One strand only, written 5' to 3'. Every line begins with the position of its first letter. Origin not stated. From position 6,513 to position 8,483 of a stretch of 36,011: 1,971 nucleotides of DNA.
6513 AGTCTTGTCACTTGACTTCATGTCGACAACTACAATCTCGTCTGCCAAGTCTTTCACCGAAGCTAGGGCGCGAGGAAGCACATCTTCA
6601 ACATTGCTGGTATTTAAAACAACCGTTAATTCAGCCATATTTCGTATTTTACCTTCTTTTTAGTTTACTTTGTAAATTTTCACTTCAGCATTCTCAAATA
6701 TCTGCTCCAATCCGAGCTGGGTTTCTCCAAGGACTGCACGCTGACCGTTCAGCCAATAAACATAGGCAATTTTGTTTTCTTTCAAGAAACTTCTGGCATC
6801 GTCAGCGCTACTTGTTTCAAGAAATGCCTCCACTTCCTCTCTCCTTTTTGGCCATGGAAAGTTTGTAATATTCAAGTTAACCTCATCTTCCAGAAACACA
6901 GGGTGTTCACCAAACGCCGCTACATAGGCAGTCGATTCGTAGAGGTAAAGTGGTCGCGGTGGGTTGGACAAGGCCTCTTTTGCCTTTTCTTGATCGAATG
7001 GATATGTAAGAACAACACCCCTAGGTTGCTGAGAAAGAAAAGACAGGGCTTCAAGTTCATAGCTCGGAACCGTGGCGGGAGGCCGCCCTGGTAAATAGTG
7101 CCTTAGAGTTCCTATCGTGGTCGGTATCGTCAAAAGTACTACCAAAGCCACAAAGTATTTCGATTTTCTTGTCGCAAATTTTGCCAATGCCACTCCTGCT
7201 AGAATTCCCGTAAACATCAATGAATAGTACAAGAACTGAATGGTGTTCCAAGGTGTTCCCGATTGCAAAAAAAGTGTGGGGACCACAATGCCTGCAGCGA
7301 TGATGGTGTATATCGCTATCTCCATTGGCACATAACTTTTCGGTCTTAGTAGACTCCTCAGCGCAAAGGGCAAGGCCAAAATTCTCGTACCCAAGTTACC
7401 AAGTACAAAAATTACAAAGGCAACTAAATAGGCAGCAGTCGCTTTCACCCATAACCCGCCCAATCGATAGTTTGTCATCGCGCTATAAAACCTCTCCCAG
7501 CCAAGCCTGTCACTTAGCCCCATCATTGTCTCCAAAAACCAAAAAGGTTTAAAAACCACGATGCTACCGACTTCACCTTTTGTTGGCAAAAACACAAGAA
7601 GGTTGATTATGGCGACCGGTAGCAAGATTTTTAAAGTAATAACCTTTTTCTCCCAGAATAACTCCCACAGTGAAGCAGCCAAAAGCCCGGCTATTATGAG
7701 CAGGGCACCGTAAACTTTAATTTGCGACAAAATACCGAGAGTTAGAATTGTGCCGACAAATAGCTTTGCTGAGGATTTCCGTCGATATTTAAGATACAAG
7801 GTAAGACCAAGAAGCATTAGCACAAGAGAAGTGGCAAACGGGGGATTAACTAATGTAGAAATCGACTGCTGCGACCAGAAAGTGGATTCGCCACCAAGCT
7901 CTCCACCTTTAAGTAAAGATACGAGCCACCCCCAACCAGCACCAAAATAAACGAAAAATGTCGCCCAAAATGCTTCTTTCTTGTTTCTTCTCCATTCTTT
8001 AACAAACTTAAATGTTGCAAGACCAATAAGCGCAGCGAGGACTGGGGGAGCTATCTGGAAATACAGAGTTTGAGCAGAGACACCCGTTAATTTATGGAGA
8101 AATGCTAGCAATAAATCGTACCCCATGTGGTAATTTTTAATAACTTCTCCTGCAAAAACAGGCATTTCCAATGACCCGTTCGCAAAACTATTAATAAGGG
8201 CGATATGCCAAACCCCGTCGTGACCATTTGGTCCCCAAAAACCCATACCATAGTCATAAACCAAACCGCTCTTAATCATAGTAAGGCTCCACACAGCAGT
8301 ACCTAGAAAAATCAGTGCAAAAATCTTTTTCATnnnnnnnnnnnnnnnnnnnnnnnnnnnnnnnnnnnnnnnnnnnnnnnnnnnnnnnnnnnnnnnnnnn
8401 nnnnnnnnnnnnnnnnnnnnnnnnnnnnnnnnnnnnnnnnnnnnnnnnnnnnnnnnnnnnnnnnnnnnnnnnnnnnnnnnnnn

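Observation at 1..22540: Glycosylation island with up to eight GT-C-like membrane proteins, three polyprenyl-phosphate sugar synthases, a flippase and six cytoplasmic GTs; target unknown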

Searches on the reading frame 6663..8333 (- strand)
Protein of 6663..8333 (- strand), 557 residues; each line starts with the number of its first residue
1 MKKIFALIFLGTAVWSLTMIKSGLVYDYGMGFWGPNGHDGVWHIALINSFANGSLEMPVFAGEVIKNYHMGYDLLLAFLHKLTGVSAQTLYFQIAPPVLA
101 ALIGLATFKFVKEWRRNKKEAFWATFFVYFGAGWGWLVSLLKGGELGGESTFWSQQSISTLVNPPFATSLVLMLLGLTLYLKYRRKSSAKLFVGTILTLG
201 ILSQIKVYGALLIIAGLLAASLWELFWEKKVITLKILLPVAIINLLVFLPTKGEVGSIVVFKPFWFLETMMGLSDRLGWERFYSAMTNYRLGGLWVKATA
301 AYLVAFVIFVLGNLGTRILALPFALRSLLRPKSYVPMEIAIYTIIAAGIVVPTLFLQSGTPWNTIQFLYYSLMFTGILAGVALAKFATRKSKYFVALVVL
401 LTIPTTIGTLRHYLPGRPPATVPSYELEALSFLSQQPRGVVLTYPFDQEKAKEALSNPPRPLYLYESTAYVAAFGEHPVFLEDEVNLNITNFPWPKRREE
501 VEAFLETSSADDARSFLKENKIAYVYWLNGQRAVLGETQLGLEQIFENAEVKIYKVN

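Call 3: search_protein_families(library=pfam, proteins=[window:6663-8333:-], max_evalue=0.01)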
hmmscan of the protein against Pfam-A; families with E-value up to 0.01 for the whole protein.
window:6663-8333:- (557 aa): 0 families

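Call 7: search_protein_families(library=ncbifam, proteins=[window:6663-8333:-], max_evalue=0.01)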
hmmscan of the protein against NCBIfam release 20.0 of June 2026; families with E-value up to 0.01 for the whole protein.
window:6663-8333:- (557 aa): 0 families

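Call 10: find_homologous_proteins(query=window:6663-8333:-)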
Query window:6663-8333:- (557 aa): 1400 proteins with E <= 0.001 among 8000 candidates; the best 120 are listed.
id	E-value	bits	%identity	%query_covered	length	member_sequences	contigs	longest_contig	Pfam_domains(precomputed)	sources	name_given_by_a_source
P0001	0.0e+0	1224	99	100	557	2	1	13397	-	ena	-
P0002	8.7e-217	739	60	99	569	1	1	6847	-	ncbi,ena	ncbi:MAG: hypothetical protein AAB875_03450 [Patescibacteria group bacterium]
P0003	6.0e-214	730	61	100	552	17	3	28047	-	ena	-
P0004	1.4e-213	729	58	99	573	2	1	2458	-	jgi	-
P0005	5.5e-213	727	59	99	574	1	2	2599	-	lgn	-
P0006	7.6e-213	726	58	99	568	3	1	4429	-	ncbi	-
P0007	1.6e-212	725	58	99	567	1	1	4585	-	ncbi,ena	-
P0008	2.7e-212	725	57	99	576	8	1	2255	-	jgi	-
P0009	3.6e-212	724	59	99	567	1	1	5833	-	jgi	jgi:hypothetical protein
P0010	6.1e-212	723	58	99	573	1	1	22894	PF01757.29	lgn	-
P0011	1.2e-211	722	60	99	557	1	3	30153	-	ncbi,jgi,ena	-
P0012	1.2e-211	722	59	97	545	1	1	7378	-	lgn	-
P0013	1.4e-211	722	58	100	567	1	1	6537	-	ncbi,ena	-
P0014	1.6e-211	722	58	99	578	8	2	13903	-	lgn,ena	-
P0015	1.9e-211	722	57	100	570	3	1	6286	-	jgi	-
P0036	6.3e-209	713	57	99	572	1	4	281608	-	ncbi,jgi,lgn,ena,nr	ncbi:hypothetical protein KKE18_04190 [Patescibacteria group bacterium]|nr:hypothetical protein [Pat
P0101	1.7e-197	676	56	97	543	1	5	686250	-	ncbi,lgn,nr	ncbi:MAG: hypothetical protein HYU80_01895 [Candidatus Blackburnbacteria bacterium]|nr:hypothetical 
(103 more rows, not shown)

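Call 13: find_encoding_contigs(protein=P0001, flank=10000, max_places=3)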
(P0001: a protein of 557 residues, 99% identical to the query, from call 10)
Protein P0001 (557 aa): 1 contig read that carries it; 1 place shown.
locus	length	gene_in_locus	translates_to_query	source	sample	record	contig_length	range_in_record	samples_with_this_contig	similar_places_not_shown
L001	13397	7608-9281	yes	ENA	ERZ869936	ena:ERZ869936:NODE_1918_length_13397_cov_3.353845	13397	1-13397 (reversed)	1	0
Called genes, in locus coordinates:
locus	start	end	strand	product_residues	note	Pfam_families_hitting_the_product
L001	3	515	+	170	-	?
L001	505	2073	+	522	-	PF13231:PMT_2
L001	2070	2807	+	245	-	PF00535:Glycos_transf_2, PF10111:Glyco_tranf_2_2 (weak)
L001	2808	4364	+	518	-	PF02366:PMT, PF13231:PMT_2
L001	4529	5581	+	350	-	PF10131:PTPS_related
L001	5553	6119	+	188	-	-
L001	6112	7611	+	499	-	PF01943:Polysacc_synt, PF13440:Polysacc_synt_3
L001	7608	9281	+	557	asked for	-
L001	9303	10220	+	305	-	PF00535:Glycos_transf_2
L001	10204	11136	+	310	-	PF00535:Glycos_transf_2, PF13641:Glyco_tranf_2_3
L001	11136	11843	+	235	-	-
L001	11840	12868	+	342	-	PF13439:Glyco_transf_4 (faint), PF00534:Glycos_transf_1, PF13692:Glyco_trans_1_4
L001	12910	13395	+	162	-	?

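Call 14: find_encoding_contigs(protein=P0101, flank=10000, max_places=2)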
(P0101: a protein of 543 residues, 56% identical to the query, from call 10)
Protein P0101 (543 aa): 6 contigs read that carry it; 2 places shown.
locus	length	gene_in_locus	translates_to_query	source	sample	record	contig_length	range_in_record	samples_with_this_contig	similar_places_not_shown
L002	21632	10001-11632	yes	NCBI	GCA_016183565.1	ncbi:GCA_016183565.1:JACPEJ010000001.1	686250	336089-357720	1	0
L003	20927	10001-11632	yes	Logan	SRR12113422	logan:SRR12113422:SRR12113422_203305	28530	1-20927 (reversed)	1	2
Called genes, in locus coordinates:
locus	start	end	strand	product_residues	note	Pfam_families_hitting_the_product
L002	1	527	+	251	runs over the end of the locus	PF13641:Glyco_tranf_2_3 (weak), PF00535:Glycos_transf_2, PF10111:Glyco_tranf_2_2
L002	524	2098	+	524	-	PF13231:PMT_2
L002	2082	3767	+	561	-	-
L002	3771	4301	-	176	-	PF00254:FKBP_C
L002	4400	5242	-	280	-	PF01930:Cas_Cas4 (faint), PF12705:PDDEXK_1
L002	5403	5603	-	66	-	PF07927:HicA_toxin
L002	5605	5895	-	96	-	-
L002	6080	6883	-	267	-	PF03602:Cons_hypoth95 (faint), PF13847:Methyltransf_31 (faint), PF01555:N6_N4_Mtase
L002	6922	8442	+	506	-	PF13231:PMT_2 (weak)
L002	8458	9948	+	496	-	PF01943:Polysacc_synt, PF13440:Polysacc_synt_3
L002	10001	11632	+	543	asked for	-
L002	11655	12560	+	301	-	PF00535:Glycos_transf_2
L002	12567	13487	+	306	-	PF00535:Glycos_transf_2, PF10111:Glyco_tranf_2_2 (faint), PF13641:Glyco_tranf_2_3, PF13632:Glyco_trans_2_3 (weak)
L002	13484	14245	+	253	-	PF00535:Glycos_transf_2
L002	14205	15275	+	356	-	PF13439:Glyco_transf_4, PF00534:Glycos_transf_1, PF13692:Glyco_trans_1_4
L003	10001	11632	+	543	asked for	-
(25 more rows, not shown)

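Call 15: find_encoding_contigs(protein=P0036, flank=10000, max_places=2)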
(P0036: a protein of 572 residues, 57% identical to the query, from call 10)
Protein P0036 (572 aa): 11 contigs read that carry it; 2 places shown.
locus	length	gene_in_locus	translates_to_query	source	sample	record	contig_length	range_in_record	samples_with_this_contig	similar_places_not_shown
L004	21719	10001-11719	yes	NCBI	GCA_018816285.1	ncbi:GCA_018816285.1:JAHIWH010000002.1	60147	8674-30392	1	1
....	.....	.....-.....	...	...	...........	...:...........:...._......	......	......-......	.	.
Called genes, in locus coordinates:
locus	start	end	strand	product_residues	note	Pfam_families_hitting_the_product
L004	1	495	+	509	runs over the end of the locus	PF13231:PMT_2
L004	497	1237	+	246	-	PF00535:Glycos_transf_2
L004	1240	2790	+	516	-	PF02366:PMT, PF13231:PMT_2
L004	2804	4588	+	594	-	PF10131:PTPS_related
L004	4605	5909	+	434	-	-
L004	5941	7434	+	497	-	PF01943:Polysacc_synt, PF13440:Polysacc_synt_3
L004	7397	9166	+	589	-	-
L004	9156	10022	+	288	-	PF13489:Methyltransf_23, PF08003:Methyltransf_9 (weak), PF13847:Methyltransf_31, PF08241:Methyltransf_11, PF08242:Methyltransf_12, PF13649:Methyltransf_25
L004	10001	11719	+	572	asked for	-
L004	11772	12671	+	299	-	PF00535:Glycos_transf_2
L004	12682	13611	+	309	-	PF00535:Glycos_transf_2, PF13641:Glyco_tranf_2_3, PF13632:Glyco_trans_2_3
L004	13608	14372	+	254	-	PF00535:Glycos_transf_2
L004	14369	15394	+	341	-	PF00534:Glycos_transf_1, PF13692:Glyco_trans_1_4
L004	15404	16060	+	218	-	PF01209:Ubie_methyltran, PF13489:Methyltransf_23, PF01728:FtsJ (weak), PF05219:DREV (weak), PF13847:Methyltransf_31, PF08241:Methyltransf_11, PF08242:Methyltransf_12, PF13649:Methyltransf_25, +1 more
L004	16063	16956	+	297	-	PF00535:Glycos_transf_2, PF10111:Glyco_tranf_2_2 (faint), PF13641:Glyco_tranf_2_3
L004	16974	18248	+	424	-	-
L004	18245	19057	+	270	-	PF00535:Glycos_transf_2, PF10111:Glyco_tranf_2_2, PF13641:Glyco_tranf_2_3, PF13632:Glyco_trans_2_3 (weak)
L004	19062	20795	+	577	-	PF02366:PMT, PF13231:PMT_2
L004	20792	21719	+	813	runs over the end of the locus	PF09586:YfhO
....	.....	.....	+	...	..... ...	-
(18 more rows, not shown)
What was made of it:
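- On PMT / PMT_2 (GT39/GT83-like): Met through orthologues for 1..376 (call 15).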

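Call 22: predict_structure(alignment_id=A1)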
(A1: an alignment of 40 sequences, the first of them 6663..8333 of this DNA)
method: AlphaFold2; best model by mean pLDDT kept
length: 557 residues; sequences in the alignment: 40
mean_pLDDT: 86.0   pTM: 0.88
mean pLDDT of the five models: 86.0, 85.8, 84.8, 83.1, 82.6
residues with pLDDT >= 90: 289; 70-90: 199; 50-70: 59; < 50: 10
segments of 3 or more residues with pLDDT < 50: 57-65
pLDDT, mean of each block of 10 residues (from residue 1): 94 88 89 76 86 59 54 93 94 94 98 96 95 79 69 63 90 98 96 97 92 97 95 97 90 63 83 69 90 93 89 88 84 87 95 81 84 94 83 83 82 82 94 92 86 73 79 87 62 75 95 94 93 93 95 96
secondary structure, 60 per line:
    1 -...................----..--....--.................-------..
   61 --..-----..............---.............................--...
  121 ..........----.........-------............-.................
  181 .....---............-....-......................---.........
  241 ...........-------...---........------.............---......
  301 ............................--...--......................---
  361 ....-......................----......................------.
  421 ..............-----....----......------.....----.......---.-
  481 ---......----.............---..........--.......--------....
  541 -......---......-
elements in order: H2-20 E29-32 H35-51 H70-83 H87-115 H118-130 H135-143 H151-162 H164-185 H189-200 H202-205 H207-228 H232-251 E259-261 H265-272 H279-291 H295-328 H336-354 E355-357 H361-364 H366-387 H392-413 E420-423 H424-434 E440-443 H448-453 H469-475 H484-489 H494-506 H510-519 E522-528 H537-540 E542-547 E551-556
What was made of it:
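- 6660..8333 (-): U557: OST-like GT-C of a family with no Pfam or NCBIfam model. About 11 TM helices plus a C-terminal extracytoplasmic domain of about 140 aa. Proposed en bloc transferase or polymerase. AF2 pLDDT 86 (call 22).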

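Call 24: fold_search(model_id=the predicted structure, library=pdb)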
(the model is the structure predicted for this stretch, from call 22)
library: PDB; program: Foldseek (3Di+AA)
matches with E <= 10: 492; with E <= 0.001: 19
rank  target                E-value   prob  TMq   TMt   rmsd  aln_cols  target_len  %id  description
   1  7zlh_A                2.3e-08  1.00  0.51  0.45  13.2       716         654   10  Cryo-EM structure of C-mannosyltransferase CeDPY19, in apo state, bound to CMT2-Fab and anti-Fab nanobody (released 2023-01-11)
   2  8agc_A                3.0e-08  1.00  0.53  0.44  13.3       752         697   11  Structure of yeast oligosaccharylransferase complex with lipid-linked oligosaccharide and non-acceptor peptide bound (released 2022-12-07)
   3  6ezn_F                8.1e-08  1.00  0.55  0.48  13.5       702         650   12  Cryo-EM structure of the yeast oligosaccharyltransferase (OST) complex (released 2018-01-17)
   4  9n9j_I                9.2e-08  1.00  0.51  0.42  15.3       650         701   10  Structure of a GRP94 folding intermediate engaged with a CCDC134- and FKBP11-bound secretory translocon (released 2025-11-19)
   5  7e9s_A                1.0e-07  1.00  0.51  0.35  14.8       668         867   14  Archaeal oligosaccharyltransferase AglB from Archaeoglobus fulgidus in complex with an inhibitory peptide and a dolich (released 2021-09-08)
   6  6s7o_A                1.1e-07  1.00  0.52  0.45  12.7       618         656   11  Cryo-EM structure of human oligosaccharyltransferase complex OST-A (released 2019-12-18)
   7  6c26_A                1.4e-07  1.00  0.53  0.47  13.8       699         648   12  The Cryo-EM structure of a eukaryotic oligosaccharyl transferase complex (released 2018-01-31)
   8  7zlg_A                1.8e-07  1.00  0.49  0.43  13.1       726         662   10  Cryo-EM structure of C-mannosyltransferase CeDPY19, in complex with acceptor peptide and bound to CMT2-Fab and anti-Fa (released 2023-01-11)
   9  8agb_A                2.4e-07  1.00  0.54  0.48  11.4       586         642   12  Structure of yeast oligosaccharylransferase complex with lipid-linked oligosaccharide bound (released 2022-12-07)
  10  5ogl_A                2.8e-07  1.00  0.51  0.42  14.6       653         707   11  Structure of bacterial oligosaccharyltransferase PglB in complex with an acceptor peptide and an lipid-linked oligosac (released 2017-10-25)
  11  6ftg_5                2.9e-07  1.00  0.52  0.46  15.1       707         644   11  Subtomogram average of OST-containing ribosome-translocon complexes from canine rough microsomal membranes (released 2018-03-21)
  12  8pn9_A                3.8e-07  1.00  0.53  0.46  12.6       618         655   10  Structure of human oligosaccharyltransferase OST-A complex bound to NGI-1 (released 2024-05-08)
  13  3wak                  5.6e-07  1.00  0.50  0.35  15.0       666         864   13  Crystal structure of the Archaeoglobus fulgidus oligosaccharyltransferase (O29867_ARCFU) in the apo form (released 2013-10-30)
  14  7zli_A                5.6e-07  1.00  0.49  0.43  13.4       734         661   10  Cryo-EM structure of C-mannosyltransferase CeDPY19, in complex with Dol25-P-Man and bound to CMT2-Fab and anti-Fab nan (released 2023-01-11)
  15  8b6l_I                5.8e-07  1.00  0.53  0.44  14.0       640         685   10  Subtomogram average of the human Sec61-TRAP-OSTA-translocon (released 2022-12-07)
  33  3vu0_B                1.3e-01  1.00  0.14  0.44   6.7       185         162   12  Crystal structure of the C-terminal globular domain of oligosaccharyltransferase (AfAglB-S2, AF_0040, O30195_ARCFU) fr (released 2013-01-23)
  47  3vu0_A                3.2e-01  0.98  0.14  0.46   6.1       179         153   13  Crystal structure of the C-terminal globular domain of oligosaccharyltransferase (AfAglB-S2, AF_0040, O30195_ARCFU) fr (released 2013-01-23)
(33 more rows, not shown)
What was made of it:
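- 6660..8333 (-): Foldseek matches DPY19, STT3, AglB and PglB at E 2e-8 to 9e-7, then AftA and AftB (call 24).
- On STT3/AglB/PglB oligosaccharyltransferases (GT66), for 6660..8333: The isolated AglB C-terminal domain 3vu0 matches with probability 0.98-1.0 (call 24).
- It matches DPY19 and AftA about as well as OSTs (call 24), so its donor could be a monosaccharide.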

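Call 25: search_solved_structures(query=A1, max_evalue=10)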
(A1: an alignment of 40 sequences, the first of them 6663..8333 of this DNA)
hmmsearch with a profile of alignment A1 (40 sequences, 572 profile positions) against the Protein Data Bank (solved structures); distinct sequences matched with E-value up to 10: 2.
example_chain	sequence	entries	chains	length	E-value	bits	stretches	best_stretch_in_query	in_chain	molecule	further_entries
7eu0_M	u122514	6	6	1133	0.062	15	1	219-328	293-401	RNA-dependent RNA polymerase 2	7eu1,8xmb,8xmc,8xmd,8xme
7roz_A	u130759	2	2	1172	0.064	14.9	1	219-328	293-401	RNA-dependent RNA polymerase 2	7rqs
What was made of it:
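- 6660..8333 (-): No sequence-family hit (calls 3, 7, 25).
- Checked: 6660..8333 has no family (calls 3, 7, 25).
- Tried and rejected: Only noise at E=0.06 (call 25).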

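Call 33: find_related_loci(query=A1, collection=genome_contigs, flank=10000)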
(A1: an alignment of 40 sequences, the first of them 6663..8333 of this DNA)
Query A1 (557 aa) in genome_contigs; peptide patterns used: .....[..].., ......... (x = any residue, [..] = any of these).
437 stretches matched a pattern; 428 encode a relative of the query (tblastn E <= 1e-3); the best 80 are kept; 80 distinct loci.
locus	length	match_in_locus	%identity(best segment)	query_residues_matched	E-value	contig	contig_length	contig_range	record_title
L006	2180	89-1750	56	7-557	0e+0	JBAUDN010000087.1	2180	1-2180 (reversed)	MAG: Microgenomates group bacterium isolate MFD13099_ilm_asm_bin3 k127_352208, whole genome shotgun sequence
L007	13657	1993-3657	57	7-557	0e+0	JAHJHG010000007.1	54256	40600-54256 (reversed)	MAG: Patescibacteria group bacterium isolate Modern_marine_planktonic.mb.16 Modern_marine_plan.mb.16_k141_695771, whole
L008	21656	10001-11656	56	7-557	0e+0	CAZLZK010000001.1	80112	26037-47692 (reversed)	MAG TPA_asm: uncultured Gammaproteobacteria bacterium isolate SRP269290_co1_809 genome assembly, contig: NODE_289_length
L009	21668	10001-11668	56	6-557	0e+0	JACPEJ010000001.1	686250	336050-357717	MAG: Candidatus Blackburnbacteria bacterium isolate NC_groundwater_332_Ag_B-0.1um_41_18 GD18-4_B1_scaffold_152758, whole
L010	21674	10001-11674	55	10-556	0e+0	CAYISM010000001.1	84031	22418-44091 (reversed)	MAG TPA_asm: uncultured Gammaproteobacteria bacterium isolate ERP119705_co3_788 genome assembly, contig: NODE_170_length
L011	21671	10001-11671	57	7-557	0e+0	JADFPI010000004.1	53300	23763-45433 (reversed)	MAG: Patescibacteria group bacterium isolate B72T1L10 B72T1L10_NODE492, whole genome shotgun sequence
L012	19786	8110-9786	55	7-557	0e+0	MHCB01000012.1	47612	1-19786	MAG: Candidatus Blackburnbacteria bacterium RIFCSPHIGHO2_12_FULL_44_25 rifcsphigho2_12_scaffold_1834, whole genome shotg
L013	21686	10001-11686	50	2-557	0e+0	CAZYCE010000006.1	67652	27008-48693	MAG TPA_asm: uncultured Gammaproteobacteria bacterium isolate binchicken_co220_61 genome assembly, contig: NODE_172_leng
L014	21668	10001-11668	53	6-556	0e+0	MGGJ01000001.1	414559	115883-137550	MAG: Candidatus Woesebacteria bacterium RIFCSPHIGHO2_01_FULL_39_32 rifcsphigho2_01_scaffold_107, whole genome shotgun se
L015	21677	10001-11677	52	4-557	0e+0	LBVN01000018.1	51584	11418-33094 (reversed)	MAG: Candidatus Woesebacteria bacterium GW2011_GWB1_38_8b UT10_C0018, whole genome shotgun sequence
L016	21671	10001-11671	53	6-557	0e+0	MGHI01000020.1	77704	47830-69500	MAG: Candidatus Woesebacteria bacterium RIFCSPLOWO2_01_FULL_39_61 rifcsplowo2_01_scaffold_229, whole genome shotgun sequ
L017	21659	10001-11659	53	7-557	0e+0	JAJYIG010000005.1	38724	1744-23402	MAG: bacterium isolate DBS2-1.bin114 NODE_1746_length_38724_cov_3.900355, whole genome shotgun sequence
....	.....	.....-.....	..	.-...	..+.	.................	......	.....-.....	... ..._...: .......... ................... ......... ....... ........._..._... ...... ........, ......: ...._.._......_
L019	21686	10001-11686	53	2-557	0e+0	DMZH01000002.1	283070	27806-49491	MAG TPA_asm: Candidatus Woesebacteria bacterium isolate UBA8517 contig_17954, whole genome shotgun sequence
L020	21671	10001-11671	53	7-557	0e+0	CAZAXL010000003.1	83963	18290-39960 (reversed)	MAG TPA_asm: uncultured Gammaproteobacteria bacterium isolate SRP062349_co2_103 genome assembly, contig: NODE_179_length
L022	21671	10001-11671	53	3-557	0e+0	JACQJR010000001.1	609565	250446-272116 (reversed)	MAG: Candidatus Microgenomates bacterium isolate NC_groundwater_1156_Ag_S-0.1um_40_307 S_p1_S3_coassembly_k141_153347, w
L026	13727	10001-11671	53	4-556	0e+0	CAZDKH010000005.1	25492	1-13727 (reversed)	MAG TPA_asm: uncultured Gammaproteobacteria bacterium isolate SRP231805_co4_168 genome assembly, contig: k141_8134, whol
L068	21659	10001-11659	47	6-555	7e-163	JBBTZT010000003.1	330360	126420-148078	MAG: Patescibacteria group bacterium isolate H41-bin064_1 H41_bin064_1_000000000003, whole genome shotgun sequence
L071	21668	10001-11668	48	4-557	6e-162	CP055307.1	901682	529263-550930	MAG: Candidatus Woesebacteria bacterium isolate Ch104b chromosome, complete genome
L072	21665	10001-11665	47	3-557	7e-162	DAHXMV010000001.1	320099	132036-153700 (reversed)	MAG TPA_asm: Candidatus Amesbacteria bacterium isolate clean1627 NODE_1_length_320099_cov_20.142678, whole genome shotgu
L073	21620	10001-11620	48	7-555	8e-162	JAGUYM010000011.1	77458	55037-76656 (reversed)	MAG: Candidatus Woesebacteria bacterium isolate DeMMO6_63 c_000000051655, whole genome shotgun sequence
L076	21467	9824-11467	47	2-557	4e-160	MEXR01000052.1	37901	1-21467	MAG: Candidatus Amesbacteria bacterium RIFOXYB1_FULL_44_23 rifoxyb1_full_scaffold_708, whole genome shotgun sequence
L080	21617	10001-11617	51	3-557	0e+0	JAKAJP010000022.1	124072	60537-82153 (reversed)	MAG: bacterium isolate WY4.bin110 NODE_142_length_124072_cov_1.955061, whole genome shotgun sequence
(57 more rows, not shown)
